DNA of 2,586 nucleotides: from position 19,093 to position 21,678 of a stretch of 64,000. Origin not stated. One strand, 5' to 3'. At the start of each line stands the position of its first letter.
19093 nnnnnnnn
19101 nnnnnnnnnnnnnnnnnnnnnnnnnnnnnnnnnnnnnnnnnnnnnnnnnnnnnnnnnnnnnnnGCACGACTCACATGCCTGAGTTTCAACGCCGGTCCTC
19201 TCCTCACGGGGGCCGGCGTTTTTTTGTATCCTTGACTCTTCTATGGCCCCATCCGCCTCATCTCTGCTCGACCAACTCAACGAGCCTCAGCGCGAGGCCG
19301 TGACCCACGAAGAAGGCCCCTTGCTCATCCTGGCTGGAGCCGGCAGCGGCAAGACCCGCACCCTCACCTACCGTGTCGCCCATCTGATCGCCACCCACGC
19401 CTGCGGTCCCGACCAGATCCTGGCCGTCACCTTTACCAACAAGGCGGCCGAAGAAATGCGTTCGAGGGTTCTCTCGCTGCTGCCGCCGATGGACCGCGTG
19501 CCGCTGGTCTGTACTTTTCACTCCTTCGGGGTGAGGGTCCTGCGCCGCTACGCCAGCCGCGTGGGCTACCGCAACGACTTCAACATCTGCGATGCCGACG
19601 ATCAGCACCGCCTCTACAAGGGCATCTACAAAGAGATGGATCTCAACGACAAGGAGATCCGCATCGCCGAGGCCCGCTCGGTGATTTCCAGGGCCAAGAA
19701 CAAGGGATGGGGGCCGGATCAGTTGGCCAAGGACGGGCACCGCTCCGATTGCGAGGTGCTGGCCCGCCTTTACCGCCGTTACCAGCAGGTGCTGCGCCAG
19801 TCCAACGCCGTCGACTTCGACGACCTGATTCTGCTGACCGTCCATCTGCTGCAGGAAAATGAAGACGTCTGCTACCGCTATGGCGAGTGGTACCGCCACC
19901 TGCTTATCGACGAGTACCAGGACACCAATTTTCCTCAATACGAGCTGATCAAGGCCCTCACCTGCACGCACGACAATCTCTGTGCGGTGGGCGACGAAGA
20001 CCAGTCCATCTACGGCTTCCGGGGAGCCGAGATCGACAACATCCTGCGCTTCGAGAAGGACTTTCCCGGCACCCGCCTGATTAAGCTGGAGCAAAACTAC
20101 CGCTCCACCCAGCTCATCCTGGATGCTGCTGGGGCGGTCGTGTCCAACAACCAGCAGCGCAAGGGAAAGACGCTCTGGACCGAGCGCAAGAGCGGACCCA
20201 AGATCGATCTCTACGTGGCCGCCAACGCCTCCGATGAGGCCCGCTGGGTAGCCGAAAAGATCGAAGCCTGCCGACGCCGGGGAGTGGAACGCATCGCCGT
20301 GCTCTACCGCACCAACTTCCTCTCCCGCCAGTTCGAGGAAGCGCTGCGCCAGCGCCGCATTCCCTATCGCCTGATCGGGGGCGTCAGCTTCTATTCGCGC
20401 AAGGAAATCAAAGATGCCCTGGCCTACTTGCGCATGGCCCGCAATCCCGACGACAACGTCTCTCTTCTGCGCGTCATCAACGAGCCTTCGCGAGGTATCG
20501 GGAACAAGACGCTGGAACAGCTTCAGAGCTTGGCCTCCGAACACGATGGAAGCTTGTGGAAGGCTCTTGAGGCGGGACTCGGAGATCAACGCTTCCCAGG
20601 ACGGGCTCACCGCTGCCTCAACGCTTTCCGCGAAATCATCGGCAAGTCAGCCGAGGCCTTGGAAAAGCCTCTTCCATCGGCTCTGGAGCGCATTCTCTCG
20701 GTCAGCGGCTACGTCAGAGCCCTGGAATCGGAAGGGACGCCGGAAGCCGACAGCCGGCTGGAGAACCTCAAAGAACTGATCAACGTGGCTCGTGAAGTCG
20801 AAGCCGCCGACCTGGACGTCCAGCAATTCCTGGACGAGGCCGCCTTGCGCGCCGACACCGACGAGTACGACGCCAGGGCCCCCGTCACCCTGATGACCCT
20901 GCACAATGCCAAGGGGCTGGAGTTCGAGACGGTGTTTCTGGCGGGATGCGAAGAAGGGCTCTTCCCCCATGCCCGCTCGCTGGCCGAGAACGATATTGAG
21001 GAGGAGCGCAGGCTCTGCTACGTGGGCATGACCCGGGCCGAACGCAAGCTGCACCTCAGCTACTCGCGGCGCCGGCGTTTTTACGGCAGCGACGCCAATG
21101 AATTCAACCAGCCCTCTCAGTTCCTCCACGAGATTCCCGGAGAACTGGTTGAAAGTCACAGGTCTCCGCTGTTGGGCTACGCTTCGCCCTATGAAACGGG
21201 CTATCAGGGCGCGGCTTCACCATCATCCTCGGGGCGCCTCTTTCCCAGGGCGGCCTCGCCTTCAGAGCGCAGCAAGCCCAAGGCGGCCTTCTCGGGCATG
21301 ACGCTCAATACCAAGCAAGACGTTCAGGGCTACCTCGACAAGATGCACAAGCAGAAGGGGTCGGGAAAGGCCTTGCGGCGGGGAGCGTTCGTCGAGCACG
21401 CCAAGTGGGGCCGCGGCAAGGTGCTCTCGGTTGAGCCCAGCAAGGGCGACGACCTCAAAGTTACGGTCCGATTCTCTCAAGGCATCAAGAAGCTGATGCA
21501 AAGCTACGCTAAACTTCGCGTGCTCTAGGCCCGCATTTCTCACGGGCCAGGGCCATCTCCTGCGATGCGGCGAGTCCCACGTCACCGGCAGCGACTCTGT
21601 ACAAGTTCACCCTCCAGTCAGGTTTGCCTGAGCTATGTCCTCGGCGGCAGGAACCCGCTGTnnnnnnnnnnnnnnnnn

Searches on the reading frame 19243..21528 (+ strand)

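Call 47: search_protein_families(library=pfam, proteins=[window:19243-21528:+], max_evalue=0.001)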
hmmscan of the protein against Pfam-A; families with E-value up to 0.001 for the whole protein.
window:19243-21528:+ (761 aa): 8 families
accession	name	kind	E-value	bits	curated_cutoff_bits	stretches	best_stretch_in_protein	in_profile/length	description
PF00580.27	UvrD-helicase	-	3.8e-89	299.4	23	1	12-275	1-271/271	UvrD/REP helicase N-terminal domain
PF13361.12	UvrD_C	-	7.7e-77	259.5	25.6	1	280-609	1-349/350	UvrD-like helicase C-terminal domain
PF13245.12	AAA_19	-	1.6e-25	90.3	25.1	1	16-260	1-134/134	AAA domain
PF13538.12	UvrD_C_2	-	1.9e-09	37.7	27.4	1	548-605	2-51/52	UvrD-like helicase C-terminal domain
PF21196.3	PcrA_UvrD_tudor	-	3.3e-08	33.7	23.9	1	715-756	3-44/48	PcrA/UvrD tudor domain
PF01443.25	Viral_helicase1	-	5.7e-05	23.5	21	0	508-605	138-226/228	Viral superfamily 1 RNA helicase core domain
PF13604.12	AAA_30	-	0.00029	21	27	0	11-75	1-65/191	AAA domain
PF13086.12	AAA_11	-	0.0003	21.1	27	1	11-78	1-74/257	AAA domain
